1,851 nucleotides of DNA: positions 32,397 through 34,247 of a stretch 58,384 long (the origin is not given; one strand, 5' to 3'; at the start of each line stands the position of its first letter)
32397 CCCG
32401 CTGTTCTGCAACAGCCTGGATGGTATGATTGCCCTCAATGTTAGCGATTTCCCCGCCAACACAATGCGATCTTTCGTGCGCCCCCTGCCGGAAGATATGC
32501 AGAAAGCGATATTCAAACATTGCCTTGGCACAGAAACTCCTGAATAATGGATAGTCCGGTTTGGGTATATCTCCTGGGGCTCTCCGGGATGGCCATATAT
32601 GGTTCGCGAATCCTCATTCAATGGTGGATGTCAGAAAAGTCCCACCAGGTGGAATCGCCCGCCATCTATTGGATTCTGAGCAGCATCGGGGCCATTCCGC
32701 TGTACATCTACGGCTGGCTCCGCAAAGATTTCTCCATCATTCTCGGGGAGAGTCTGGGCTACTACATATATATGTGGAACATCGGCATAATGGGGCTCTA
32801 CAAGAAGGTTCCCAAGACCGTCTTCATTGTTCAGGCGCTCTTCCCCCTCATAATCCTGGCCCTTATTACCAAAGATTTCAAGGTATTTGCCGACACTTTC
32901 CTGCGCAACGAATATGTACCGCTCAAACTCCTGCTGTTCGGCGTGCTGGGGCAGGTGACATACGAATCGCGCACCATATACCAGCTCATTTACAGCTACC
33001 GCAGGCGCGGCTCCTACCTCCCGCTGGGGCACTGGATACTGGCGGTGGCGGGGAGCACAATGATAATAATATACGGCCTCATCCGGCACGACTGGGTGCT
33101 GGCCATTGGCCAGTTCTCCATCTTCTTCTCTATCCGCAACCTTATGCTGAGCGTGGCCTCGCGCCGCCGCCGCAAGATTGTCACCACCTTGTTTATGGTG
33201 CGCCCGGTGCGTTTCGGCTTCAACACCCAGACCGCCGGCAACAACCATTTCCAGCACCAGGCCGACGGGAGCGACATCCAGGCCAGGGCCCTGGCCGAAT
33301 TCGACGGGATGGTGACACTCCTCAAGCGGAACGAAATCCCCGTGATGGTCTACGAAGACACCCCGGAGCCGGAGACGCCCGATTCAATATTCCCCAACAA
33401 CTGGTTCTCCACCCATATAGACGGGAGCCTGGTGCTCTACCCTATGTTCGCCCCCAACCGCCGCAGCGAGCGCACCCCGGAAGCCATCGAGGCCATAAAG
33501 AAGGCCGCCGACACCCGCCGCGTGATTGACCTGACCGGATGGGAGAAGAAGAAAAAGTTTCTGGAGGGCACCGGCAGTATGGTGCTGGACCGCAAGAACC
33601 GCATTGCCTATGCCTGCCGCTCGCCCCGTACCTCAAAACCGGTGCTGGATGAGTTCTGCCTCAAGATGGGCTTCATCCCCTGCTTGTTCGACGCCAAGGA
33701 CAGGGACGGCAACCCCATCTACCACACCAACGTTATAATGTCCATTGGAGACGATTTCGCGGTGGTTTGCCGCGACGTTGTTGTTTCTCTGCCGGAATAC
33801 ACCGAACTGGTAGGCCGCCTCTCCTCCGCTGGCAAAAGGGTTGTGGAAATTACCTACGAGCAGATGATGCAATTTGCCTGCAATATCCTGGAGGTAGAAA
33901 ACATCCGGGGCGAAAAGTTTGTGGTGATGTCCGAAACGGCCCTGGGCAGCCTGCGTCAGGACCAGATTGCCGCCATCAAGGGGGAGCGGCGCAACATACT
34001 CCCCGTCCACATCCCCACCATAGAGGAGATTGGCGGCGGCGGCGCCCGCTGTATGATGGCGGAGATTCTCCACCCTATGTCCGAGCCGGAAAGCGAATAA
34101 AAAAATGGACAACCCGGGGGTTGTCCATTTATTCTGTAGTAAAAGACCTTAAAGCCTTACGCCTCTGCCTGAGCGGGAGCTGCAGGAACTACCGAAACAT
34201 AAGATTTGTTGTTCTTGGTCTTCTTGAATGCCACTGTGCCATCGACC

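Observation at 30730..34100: OlsF-type aminolipid synthase translationally coupled to a membrane-anchored CtlX/amidinotransferase-fold enzyme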

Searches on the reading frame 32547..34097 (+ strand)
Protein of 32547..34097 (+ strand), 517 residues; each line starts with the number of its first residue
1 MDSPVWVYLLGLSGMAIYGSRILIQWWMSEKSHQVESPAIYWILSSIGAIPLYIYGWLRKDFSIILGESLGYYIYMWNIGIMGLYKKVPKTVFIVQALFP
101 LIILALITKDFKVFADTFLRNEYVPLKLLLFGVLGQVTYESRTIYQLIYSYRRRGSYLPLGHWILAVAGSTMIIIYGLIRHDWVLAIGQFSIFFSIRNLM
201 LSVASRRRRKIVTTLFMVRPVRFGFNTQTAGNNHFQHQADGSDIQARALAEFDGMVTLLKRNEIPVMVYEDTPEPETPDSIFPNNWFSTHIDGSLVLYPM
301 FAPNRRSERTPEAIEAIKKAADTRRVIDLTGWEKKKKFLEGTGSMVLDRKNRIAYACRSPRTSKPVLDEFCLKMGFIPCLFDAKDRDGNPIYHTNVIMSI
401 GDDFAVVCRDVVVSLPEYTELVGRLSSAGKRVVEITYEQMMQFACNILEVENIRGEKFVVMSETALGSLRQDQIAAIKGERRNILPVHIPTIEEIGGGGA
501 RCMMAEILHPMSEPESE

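Call 5: search_protein_families(library=pfam, proteins=[window:32547-34097:+], max_evalue=0.01)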
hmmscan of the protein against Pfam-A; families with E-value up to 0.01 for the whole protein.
window:32547-34097:+ (517 aa): 2 families
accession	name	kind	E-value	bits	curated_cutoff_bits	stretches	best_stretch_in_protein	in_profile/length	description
PF19420.4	DDAH_eukar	-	6.3e-97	324.8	23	1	223-507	1-290/291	N,N dimethylarginine dimethylhydrolase, eukaryotic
PF07578.16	LAB_N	-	7e-40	135.4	26.7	2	10-79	1-70/71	Lipid A Biosynthesis N-terminal domain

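Call 6: search_protein_families(library=ncbifam, proteins=[window:32547-34097:+], max_evalue=0.01)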
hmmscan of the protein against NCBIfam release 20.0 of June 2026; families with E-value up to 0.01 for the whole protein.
window:32547-34097:+ (517 aa): 3 families
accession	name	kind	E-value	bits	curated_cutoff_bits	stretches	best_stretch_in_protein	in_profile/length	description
NF046062.1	citrull_CtlX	equivalog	4e-118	393.9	334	1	214-507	2-298/299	citrulline utilization hydrolase CtlX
NF002173.0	PRK01021.1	equivalog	2.8e-16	59.2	1033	1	5-213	8-226/610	lipid-A-disaccharide synthase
NF037969.1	SemiSWEET_3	subfamily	0.0078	16.4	100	0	23-81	30-89/97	SemiSWEET transporter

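Call 7: search_solved_structures(query=window:32547-34097:+, max_evalue=0.01, show_alignments=2)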
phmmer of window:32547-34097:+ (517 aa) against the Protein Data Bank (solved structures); distinct sequences matched with E-value up to 0.01: 0.

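Call 9: find_homologous_proteins(query=window:32547-34097:+, max_evalue=0.00001)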
Query window:32547-34097:+ (517 aa): 7912 proteins with E <= 0.00001 among 8000 candidates; the best 120 are listed.
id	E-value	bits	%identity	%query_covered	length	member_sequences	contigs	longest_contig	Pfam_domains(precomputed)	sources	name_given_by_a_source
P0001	0.0e+0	1186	100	100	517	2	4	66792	PF19420.6,PF07578.17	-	-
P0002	1.5e-252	857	71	98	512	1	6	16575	PF19420.6,PF07578.17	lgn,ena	-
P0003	1.6e-250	850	71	98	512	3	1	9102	PF19420.6,PF07578.17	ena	-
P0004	1.4e-244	831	69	98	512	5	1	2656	PF19420.6,PF07578.17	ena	-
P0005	2.3e-242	823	69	98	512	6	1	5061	PF19420.6,PF07578.17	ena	-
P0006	2.6e-242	823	69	98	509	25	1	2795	PF19420.6,PF07578.17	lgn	-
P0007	3.6e-240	816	67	98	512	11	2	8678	PF19420.6,PF07578.17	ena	-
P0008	2.3e-238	810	68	99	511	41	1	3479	PF19420.6,PF07578.17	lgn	-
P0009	2.5e-237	807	67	98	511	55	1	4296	PF19420.6,PF07578.17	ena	-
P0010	2.5e-236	803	67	98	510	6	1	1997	PF19420.6,PF07578.17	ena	-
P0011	7.2e-236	802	69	98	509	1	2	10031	PF19420.6,PF07578.17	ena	-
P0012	1.3e-235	801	67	98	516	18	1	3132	PF19420.6,PF07578.17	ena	-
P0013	1.5e-235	801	68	98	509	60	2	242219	PF19420.6,PF07578.17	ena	-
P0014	4.0e-235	799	67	98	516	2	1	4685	PF19420.6,PF07578.17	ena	-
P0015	6.3e-235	799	67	98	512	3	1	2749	PF19420.6,PF07578.17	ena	-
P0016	9.8e-235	798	66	98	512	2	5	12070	PF19420.6,PF07578.17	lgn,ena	-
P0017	2.7e-234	797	67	98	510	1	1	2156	PF19420.6,PF07578.17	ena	-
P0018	3.3e-234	796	68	98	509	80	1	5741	PF19420.6,PF07578.17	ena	-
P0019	5.4e-234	796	68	98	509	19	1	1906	PF19420.6,PF07578.17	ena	-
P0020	5.8e-234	796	67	98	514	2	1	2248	PF19420.6,PF07578.17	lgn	-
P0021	8.9e-234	795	67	98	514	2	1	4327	PF19420.6,PF07578.17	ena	-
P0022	2.8e-233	793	68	98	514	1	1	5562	PF19420.6,PF07578.17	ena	-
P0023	8.6e-233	792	67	98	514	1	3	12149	PF19420.6,PF07578.17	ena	-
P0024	1.3e-231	788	67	98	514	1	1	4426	PF19420.6,PF07578.17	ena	-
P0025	3.7e-230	783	67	98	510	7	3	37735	PF19420.6,PF07578.17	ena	-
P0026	1.3e-226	771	64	98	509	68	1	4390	PF19420.6,PF07578.17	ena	-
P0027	3.0e-226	770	64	98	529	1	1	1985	PF19420.6,PF07578.17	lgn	-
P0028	9.4e-226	768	64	98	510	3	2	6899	PF19420.6,PF07578.17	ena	-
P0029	3.8e-222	757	63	98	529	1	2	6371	PF19420.6,PF07578.17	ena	-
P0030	7.6e-211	719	62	98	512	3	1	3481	PF19420.6,PF07578.17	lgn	-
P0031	8.7e-128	445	67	57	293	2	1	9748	PF19420.6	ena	-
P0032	6.1e-125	436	65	58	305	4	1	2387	PF19420.6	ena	-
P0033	2.8e-123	430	64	57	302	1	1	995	PF19420.6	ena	-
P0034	1.5e-122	428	64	58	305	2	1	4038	PF19420.6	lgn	-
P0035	2.2e-121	424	63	60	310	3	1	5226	PF19420.6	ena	-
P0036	3.0e-121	424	62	57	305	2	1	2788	PF19420.6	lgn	-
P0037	7.1e-121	422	64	58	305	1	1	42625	PF19420.6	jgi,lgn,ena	jgi:hypothetical protein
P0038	9.2e-121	422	63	58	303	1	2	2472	PF19420.6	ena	-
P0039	2.2e-120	421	63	57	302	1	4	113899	PF19420.6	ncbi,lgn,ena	-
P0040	6.4e-120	419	61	58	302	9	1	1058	PF19420.6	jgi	jgi:hypothetical protein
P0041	9.4e-120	419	64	57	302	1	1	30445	PF19420.6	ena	-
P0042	1.3e-119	418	64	57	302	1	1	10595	PF19420.6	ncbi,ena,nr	ncbi:MAG: amidinotransferase [Bacteroidales bacterium]|nr:amidinotransferase [Bacteroidales bacteriu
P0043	1.8e-119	418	63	57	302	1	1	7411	PF19420.6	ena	-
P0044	3.2e-119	417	62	57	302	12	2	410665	PF19420.6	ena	-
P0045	8.3e-119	416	62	57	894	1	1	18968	PF13444.13,PF19420.6,PF19576.5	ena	-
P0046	4.3e-117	410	61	58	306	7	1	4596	PF19420.6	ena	-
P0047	6.2e-117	409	61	58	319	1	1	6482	PF19420.6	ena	-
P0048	6.5e-117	409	62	56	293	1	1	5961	PF19420.6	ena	-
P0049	1.1e-116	409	61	60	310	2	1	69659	PF19420.6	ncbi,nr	ncbi:MAG: amidinotransferase [Bacteroidales bacterium]|nr:amidinotransferase [Bacteroidales bacteriu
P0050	2.2e-115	404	62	57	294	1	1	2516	PF19420.6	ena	-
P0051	7.1e-114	399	58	58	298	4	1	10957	PF19420.6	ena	-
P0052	9.5e-114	399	62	58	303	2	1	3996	PF19420.6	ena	-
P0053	3.3e-113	397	59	57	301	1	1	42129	PF19420.6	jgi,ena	-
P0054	1.3e-111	392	60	58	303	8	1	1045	PF19420.6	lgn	-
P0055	2.0e-111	391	58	58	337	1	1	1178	PF19420.6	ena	-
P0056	5.3e-111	390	60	58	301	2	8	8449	PF19420.6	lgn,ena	-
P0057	1.2e-110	389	61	58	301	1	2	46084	PF19420.6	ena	-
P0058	5.4e-103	363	55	57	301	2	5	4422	PF19420.6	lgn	-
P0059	1.1e-102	362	55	57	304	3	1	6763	PF19420.6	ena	-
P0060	2.3e-102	361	56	57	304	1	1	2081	PF19420.6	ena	-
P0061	3.1e-102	361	55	57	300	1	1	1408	PF19420.6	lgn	-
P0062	3.3e-102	361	55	58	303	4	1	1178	PF19420.6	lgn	-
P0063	1.8e-101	358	56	57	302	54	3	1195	PF19420.6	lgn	-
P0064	6.9e-101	356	56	58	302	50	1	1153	PF19420.6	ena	-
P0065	2.2e-100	355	55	57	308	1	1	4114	PF19420.6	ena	-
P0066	6.1e-100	353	54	57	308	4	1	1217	PF19420.6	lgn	-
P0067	6.5e-100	353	54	57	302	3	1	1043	PF19420.6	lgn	-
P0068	1.5e-99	352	54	57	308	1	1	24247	PF19420.6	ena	-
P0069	2.2e-99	352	54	57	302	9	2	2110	PF19420.6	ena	-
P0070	5.2e-99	350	54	57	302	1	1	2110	PF19420.6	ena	-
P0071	5.8e-99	350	54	58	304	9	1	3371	PF19420.6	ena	-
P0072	1.1e-98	349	55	58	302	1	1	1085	PF19420.6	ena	-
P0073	1.4e-98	349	55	57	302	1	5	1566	PF19420.6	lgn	-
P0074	1.8e-98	349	53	57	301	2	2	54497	PF19420.6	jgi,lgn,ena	-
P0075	2.2e-98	348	56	58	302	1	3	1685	PF19420.6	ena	-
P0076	2.2e-98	348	55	58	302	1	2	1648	PF19420.6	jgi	-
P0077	3.0e-98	348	55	58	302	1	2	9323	PF19420.6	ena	-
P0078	3.5e-98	348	52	57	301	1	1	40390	PF19420.6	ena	-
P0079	1.4e-97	346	52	60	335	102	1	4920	PF19420.6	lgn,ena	-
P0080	1.5e-97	345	55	58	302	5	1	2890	PF19420.6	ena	-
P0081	2.6e-97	345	55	57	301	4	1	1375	PF19420.6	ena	-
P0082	2.8e-97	345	55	58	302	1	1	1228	PF19420.6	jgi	-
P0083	6.5e-97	343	52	58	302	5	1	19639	PF19420.6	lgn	-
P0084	1.2e-96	343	53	58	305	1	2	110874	PF19420.6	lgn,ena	-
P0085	1.3e-96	342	54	58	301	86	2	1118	PF19420.6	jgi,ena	jgi:hypothetical protein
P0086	1.5e-96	342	55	58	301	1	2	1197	PF19420.6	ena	-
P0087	2.3e-96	342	52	60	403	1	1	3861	PF19420.6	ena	-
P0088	2.4e-96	341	55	56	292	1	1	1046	PF19420.6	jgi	-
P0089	2.8e-96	341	53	57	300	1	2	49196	PF19420.6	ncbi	-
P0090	3.6e-96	341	54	57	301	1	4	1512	PF19420.6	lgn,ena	-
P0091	3.9e-96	341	54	58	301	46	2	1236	PF19420.6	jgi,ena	-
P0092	4.3e-96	341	53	58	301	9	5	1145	PF19420.6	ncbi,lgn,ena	-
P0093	8.8e-96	340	53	59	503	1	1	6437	PF19420.6,PF02985.29,PF20168.5,PF13513.13,PF13646.13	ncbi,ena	-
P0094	1.0e-95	339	53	57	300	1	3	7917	PF19420.6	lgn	-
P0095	1.1e-95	339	54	58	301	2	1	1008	PF19420.6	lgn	-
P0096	1.2e-95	339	53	57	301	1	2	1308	PF19420.6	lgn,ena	-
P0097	1.3e-95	339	54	57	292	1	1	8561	PF19420.6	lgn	-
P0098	1.4e-95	339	54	58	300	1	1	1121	PF19420.6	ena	-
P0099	1.5e-95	339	53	58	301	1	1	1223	PF19420.6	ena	-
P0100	1.6e-95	339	53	57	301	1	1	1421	PF19420.6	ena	-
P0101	1.8e-95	339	53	58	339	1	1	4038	PF19420.6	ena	-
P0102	1.8e-95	339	53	57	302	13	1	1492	PF19420.6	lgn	-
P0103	2.6e-95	338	53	57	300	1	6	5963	PF19420.6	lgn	-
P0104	4.8e-95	337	53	58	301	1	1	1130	PF19420.6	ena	-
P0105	6.9e-95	337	53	57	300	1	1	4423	PF19420.6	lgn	-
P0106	7.2e-95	337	54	56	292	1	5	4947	PF19420.6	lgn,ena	-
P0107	8.1e-95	336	54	59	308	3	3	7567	PF19420.6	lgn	-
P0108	9.3e-95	336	51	57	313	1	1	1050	PF19420.6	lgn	-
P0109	1.2e-94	336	53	58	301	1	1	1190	PF19420.6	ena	-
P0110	1.3e-94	336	52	57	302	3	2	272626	PF19420.6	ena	-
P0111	1.6e-94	335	53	57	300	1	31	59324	PF19420.6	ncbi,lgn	-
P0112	1.7e-94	335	53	58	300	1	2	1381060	PF19420.6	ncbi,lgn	-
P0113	1.7e-94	335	52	57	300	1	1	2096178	PF19420.6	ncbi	ncbi:MAG: citrulline utilization hydrolase CtlX [Bacteroidales bacterium]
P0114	1.9e-94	335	53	56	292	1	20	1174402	PF19420.6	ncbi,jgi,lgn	ncbi:arginine deiminase-related protein [Bacteroidota bacterium]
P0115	2.1e-94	335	53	58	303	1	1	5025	PF19420.6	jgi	-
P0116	3.0e-94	335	52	58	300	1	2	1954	PF19420.6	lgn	-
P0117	3.0e-94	335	54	58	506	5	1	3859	PF19420.6,PF02985.29,PF20168.5,PF13513.13,PF13646.13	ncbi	-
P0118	3.2e-94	334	53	58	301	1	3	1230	PF19420.6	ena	-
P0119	3.4e-94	334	52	57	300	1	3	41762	PF19420.6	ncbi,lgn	-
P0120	3.4e-94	334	51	57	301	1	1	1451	PF19420.6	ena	-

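Call 13: find_encoding_contigs(protein=P0045, flank=8000, max_places=3)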
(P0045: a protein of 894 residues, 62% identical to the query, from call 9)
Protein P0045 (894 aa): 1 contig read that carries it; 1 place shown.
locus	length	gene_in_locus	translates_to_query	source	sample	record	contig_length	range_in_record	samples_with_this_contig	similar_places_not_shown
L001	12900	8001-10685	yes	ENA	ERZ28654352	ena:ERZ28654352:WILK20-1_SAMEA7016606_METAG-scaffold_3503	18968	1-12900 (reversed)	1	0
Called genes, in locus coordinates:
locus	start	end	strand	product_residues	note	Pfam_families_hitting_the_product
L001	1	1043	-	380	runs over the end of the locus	PF00756:Esterase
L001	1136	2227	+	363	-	PF04607:RelA_SpoT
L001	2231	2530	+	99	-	-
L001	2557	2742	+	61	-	-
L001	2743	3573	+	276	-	PF01636:APH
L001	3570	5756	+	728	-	PF22673:MCP-like_PDC_1, PF02743:dCache_1, PF17201:Cache_3-Cache_2 (weak), PF07228:SpoIIE, PF13581:HATPase_c_2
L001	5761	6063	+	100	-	PF01740:STAS, PF13466:STAS_2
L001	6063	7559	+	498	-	PF00999:Na_H_Exchanger, PF02080:TrkA_C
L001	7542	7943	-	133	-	PF00293:NUDIX, PF14815:NUDIX_4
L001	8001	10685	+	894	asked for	PF19576:Acyltransf_2, PF13444:Acetyltransf_5, PF19420:DDAH_eukar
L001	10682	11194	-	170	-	PF00857:Isochorismatase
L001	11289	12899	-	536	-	?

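Call 14: find_encoding_contigs(protein=P0001, flank=10000, max_places=4)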
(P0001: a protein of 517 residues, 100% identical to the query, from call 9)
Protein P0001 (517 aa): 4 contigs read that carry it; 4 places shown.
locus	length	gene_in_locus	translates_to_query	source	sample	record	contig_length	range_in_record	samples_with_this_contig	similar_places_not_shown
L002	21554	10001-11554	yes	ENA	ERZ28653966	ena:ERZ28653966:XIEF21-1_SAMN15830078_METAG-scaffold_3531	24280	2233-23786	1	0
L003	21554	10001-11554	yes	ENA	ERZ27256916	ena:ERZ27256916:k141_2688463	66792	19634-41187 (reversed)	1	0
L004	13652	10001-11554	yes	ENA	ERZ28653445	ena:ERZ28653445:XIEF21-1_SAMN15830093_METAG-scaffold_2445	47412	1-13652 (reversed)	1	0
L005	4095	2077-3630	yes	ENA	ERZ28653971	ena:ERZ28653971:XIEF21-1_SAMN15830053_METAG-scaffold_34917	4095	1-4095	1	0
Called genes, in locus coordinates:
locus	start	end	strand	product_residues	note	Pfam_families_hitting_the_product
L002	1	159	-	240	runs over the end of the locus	PF00121:TIM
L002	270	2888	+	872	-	PF02739:5_3_exonuc_N, PF01367:5_3_exonuc, PF00476:DNA_pol_A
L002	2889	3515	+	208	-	PF13649:Methyltransf_25 (faint), PF02527:GidB, PF13847:Methyltransf_31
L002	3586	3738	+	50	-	PF00468:Ribosomal_L34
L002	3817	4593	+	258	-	PF03793:PASTA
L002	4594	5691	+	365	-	PF01479:S4 (weak), PF00849:PseudoU_synth_2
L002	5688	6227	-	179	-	PF02075:RuvC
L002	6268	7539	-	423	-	PF02403:Seryl_tRNA_N, PF00587:tRNA-synt_2b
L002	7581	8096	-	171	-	PF03734:YkuD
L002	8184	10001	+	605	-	PF19576:Acyltransf_2, PF13444:Acetyltransf_5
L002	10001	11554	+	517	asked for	PF07578:LAB_N, PF19420:DDAH_eukar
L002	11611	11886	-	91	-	PF01016:Ribosomal_L27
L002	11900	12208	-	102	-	PF00829:Ribosomal_L21p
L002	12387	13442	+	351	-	-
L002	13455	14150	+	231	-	PF02146:SIR2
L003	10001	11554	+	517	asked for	PF07578:LAB_N, PF19420:DDAH_eukar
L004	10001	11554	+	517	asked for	PF07578:LAB_N, PF19420:DDAH_eukar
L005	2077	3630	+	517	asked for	PF07578:LAB_N, PF19420:DDAH_eukar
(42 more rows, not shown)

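Call 23: find_encoding_contigs(protein=P0031, flank=6000, max_places=3)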
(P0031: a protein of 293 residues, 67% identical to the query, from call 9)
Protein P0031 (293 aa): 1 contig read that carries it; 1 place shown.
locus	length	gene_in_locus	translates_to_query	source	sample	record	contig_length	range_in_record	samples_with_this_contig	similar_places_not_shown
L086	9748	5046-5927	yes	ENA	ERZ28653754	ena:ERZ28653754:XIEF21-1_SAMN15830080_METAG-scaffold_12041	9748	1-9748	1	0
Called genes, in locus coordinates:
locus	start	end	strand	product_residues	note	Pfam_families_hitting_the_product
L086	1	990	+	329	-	?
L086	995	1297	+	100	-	PF01740:STAS, PF13466:STAS_2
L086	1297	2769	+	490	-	PF00999:Na_H_Exchanger, PF02080:TrkA_C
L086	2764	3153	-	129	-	PF00293:NUDIX, PF14815:NUDIX_4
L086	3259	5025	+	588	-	PF19576:Acyltransf_2, PF13444:Acetyltransf_5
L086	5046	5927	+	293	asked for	PF19420:DDAH_eukar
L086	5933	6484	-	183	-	PF00857:Isochorismatase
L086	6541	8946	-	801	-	PF06439:3keto-disac_hyd, PF22848:ASD1_dom, PF06964:Alpha-L-AF_C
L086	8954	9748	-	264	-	?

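Call 24: find_encoding_contigs(protein=P0039, flank=6000, max_places=3)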
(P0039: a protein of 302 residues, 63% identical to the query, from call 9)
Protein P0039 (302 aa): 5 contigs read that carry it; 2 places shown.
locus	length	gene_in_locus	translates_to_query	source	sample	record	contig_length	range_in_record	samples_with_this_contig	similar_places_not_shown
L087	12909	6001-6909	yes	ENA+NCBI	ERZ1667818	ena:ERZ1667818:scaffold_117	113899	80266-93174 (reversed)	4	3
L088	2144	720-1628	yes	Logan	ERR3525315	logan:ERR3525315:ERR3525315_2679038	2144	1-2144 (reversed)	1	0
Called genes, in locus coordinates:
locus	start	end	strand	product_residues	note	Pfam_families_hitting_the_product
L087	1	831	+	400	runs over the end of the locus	PF00266:Aminotran_5, PF00155:Aminotran_1_2, PF01041:DegT_DnrJ_EryC1 (weak), PF01212:Beta_elim_lyase, PF01053:Cys_Met_Meta_PP (weak)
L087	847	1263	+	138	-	PF02657:SufE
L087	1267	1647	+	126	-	PF01883:FeS_assembly_P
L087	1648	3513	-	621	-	PF01134:GIDA, PF07992:Pyr_redox_2 (faint), PF12831:FAD_oxidored, PF21680:GIDA_C_1st, PF13932:SAM_GIDA_C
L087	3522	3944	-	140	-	PF02130:YbeY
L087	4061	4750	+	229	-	PF03544:TonB_C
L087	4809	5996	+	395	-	PF13167:GTP-bdg_N, PF16360:GTP-bdg_M, PF00025:Arf (weak), PF00009:GTP_EFTU (faint), PF01926:MMR_HSR1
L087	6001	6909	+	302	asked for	PF19420:DDAH_eukar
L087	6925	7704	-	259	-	PF13085:Fer2_3, PF13183:Fer4_8, PF12838:Fer4_7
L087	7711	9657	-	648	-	PF00890:FAD_binding_2, PF01266:DAO (faint), PF07992:Pyr_redox_2 (faint), PF02910:Succ_DH_flav_C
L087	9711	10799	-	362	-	-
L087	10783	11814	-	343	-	PF05496:RuvB_N, PF06068:TIP49 (faint), PF00004:AAA, PF07728:AAA_5 (faint), PF17864:AAA_lid_4, PF05491:WHD_RuvB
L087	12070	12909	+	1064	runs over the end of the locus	PF17757:UvrB_inter, PF02559:CarD_TRCF_RID, PF00270:DEAD, PF04851:ResIII, PF00271:Helicase_C, PF03461:TRCF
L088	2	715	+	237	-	?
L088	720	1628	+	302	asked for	PF19420:DDAH_eukar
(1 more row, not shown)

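Call 29: find_related_loci(query=A2, collection=metagenome_contigs, flank=5000)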
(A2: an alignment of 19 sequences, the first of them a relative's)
Query A2 (517 aa) in metagenome_contigs; peptide patterns used: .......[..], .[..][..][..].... (x = any residue, [..] = any of these).
599 stretches matched a pattern (row limit reached: there are more); 597 encode a relative of the query (tblastn E <= 1e-3); the best 80 are kept; 80 distinct loci.
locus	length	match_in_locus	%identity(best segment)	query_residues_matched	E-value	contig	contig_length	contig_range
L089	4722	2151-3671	67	1-508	0e+0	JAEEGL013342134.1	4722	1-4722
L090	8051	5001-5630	76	1-210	2e-104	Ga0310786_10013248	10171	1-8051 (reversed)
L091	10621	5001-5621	74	1-207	2e-101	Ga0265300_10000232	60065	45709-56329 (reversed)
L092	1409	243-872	73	1-210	5e-107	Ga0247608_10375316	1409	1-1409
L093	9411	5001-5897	50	210-509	5e-98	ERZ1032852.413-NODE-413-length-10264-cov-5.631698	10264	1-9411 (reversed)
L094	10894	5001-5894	51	210-508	1e-96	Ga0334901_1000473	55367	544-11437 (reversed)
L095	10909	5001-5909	51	208-508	5e-96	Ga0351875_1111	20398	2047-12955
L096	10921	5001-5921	48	204-511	5e-96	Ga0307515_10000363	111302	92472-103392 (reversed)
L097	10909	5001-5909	51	208-508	1e-95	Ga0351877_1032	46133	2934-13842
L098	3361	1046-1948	50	210-511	4e-97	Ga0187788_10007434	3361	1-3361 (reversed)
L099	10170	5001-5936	49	198-510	1e-95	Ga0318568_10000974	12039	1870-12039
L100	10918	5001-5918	48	210-509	5e-95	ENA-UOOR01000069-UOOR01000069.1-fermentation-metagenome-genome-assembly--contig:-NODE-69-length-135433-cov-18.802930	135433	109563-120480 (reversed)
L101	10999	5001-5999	46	179-508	1e-94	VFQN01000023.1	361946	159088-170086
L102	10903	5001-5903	52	210-510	1e-94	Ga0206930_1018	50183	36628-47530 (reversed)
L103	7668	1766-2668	48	210-511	1e-93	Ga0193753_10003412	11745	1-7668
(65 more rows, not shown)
